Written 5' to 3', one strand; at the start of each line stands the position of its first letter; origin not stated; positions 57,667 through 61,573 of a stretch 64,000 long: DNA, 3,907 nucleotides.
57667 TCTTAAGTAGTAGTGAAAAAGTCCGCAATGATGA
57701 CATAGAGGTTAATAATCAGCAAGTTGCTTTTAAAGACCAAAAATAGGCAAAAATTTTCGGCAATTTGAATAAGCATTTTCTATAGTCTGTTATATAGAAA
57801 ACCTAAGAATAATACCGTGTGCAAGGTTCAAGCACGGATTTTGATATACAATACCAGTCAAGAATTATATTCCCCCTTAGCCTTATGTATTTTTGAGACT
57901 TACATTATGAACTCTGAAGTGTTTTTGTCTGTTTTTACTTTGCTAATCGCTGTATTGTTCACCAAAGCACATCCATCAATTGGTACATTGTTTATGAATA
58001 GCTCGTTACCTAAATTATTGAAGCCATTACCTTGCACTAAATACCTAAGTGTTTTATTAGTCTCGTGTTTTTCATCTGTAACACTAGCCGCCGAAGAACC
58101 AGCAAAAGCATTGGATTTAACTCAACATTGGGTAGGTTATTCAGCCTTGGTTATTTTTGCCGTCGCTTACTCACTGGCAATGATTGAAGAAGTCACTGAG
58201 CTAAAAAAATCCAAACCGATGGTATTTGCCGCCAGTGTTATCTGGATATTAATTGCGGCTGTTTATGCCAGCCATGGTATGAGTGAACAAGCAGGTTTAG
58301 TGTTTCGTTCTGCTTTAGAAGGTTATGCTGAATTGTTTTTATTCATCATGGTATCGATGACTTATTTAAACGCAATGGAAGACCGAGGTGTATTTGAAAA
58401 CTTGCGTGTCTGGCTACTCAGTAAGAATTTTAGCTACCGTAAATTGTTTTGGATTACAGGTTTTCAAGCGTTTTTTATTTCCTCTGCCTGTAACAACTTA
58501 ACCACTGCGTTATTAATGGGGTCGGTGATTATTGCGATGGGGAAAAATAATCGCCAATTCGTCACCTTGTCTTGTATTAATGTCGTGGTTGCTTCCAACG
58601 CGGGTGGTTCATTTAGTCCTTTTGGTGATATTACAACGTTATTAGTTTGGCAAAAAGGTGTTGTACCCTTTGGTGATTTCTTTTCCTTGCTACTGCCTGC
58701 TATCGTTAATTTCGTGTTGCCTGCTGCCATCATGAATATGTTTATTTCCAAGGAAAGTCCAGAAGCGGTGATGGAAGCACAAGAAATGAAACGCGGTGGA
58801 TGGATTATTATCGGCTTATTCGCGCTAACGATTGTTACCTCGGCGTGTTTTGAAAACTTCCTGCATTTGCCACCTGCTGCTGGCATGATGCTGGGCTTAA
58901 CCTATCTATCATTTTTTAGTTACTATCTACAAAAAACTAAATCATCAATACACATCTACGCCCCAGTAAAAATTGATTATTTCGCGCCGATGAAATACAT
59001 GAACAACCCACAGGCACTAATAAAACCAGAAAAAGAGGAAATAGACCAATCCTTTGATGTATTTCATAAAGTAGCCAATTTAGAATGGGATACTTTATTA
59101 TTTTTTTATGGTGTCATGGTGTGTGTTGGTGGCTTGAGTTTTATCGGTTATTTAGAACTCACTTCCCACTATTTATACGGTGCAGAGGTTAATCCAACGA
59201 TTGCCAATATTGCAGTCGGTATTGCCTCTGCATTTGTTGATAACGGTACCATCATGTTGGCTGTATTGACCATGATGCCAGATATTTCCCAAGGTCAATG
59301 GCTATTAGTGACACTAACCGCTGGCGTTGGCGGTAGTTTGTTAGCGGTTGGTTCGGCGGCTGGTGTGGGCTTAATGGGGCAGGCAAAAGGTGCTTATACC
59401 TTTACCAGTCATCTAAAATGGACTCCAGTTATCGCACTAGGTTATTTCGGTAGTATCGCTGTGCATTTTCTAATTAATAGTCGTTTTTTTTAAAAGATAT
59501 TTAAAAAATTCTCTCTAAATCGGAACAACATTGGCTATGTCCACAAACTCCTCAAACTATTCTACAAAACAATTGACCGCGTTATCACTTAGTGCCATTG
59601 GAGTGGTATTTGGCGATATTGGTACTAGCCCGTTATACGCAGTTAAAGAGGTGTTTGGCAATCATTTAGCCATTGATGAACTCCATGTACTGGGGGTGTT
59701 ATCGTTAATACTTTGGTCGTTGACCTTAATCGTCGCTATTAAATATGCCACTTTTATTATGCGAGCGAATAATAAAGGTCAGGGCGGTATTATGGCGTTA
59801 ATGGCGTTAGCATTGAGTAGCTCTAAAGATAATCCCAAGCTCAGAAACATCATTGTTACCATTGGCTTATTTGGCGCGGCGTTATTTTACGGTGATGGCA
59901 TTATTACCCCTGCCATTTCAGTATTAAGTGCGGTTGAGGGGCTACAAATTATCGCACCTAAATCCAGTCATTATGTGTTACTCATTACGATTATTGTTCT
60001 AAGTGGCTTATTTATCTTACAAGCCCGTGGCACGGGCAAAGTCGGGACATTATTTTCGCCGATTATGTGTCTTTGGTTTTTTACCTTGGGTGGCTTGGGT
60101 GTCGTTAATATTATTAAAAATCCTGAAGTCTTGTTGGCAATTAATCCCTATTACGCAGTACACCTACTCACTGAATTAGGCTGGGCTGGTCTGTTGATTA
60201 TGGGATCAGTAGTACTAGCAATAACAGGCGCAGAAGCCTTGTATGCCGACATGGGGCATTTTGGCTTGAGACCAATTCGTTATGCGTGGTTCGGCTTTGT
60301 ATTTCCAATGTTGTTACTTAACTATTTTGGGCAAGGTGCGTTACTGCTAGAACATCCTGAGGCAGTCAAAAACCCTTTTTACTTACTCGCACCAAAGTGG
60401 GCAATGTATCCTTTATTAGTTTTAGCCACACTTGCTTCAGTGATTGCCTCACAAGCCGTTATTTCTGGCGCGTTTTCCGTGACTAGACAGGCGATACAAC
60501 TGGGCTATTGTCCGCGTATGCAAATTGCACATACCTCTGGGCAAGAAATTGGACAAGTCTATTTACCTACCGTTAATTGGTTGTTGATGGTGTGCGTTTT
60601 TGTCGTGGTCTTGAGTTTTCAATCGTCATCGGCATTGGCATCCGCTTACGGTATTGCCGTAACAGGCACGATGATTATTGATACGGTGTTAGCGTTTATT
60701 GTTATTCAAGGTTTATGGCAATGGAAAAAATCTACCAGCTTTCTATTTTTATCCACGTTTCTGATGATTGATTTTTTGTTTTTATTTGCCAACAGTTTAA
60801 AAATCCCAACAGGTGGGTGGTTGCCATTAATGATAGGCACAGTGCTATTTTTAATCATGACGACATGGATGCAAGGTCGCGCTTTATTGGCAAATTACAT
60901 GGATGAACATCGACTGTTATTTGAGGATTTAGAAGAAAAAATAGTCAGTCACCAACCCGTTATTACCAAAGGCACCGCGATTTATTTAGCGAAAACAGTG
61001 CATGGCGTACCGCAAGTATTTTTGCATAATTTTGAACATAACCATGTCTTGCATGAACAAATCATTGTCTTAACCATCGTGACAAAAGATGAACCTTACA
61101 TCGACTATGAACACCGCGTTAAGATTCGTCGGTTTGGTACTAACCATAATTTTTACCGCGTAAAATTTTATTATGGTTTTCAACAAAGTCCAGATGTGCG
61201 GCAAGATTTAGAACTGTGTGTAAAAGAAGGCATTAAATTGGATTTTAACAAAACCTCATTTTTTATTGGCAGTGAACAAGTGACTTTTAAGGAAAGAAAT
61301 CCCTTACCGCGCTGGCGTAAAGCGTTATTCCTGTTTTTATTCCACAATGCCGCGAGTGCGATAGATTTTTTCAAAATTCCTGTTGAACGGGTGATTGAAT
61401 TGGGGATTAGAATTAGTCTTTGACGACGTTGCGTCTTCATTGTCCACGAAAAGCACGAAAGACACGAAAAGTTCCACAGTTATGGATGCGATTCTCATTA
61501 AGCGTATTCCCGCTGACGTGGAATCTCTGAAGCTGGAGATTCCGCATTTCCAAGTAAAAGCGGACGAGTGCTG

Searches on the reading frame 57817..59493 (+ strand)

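Call 60: search_protein_families(library=pfam, proteins=[window:57817-59493:+], max_evalue=0.00001)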
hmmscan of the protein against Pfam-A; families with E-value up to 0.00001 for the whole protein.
window:57817-59493:+ (558 aa): 1 family
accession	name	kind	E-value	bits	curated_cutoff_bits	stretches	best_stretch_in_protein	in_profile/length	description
PF03600.22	CitMHS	-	7.1e-30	104.7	31.9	2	139-359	35-233/336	Citrate transporter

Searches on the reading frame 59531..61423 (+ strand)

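Call 60: search_protein_families(library=pfam, proteins=[window:59531-61423:+], max_evalue=0.00001)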
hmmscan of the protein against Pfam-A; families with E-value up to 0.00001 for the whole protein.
window:59531-61423:+ (630 aa): 2 families
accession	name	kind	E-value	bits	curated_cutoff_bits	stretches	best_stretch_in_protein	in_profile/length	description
PF02705.21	K_trans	-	1.4e-187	624.2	24.8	1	19-467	2-451/454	K+ potassium transporter integral membrane domain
PF22776.1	K_trans_C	-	2.1e-43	148.1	24.8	1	480-629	1-150/151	K+ potassium transporter C-terminal domain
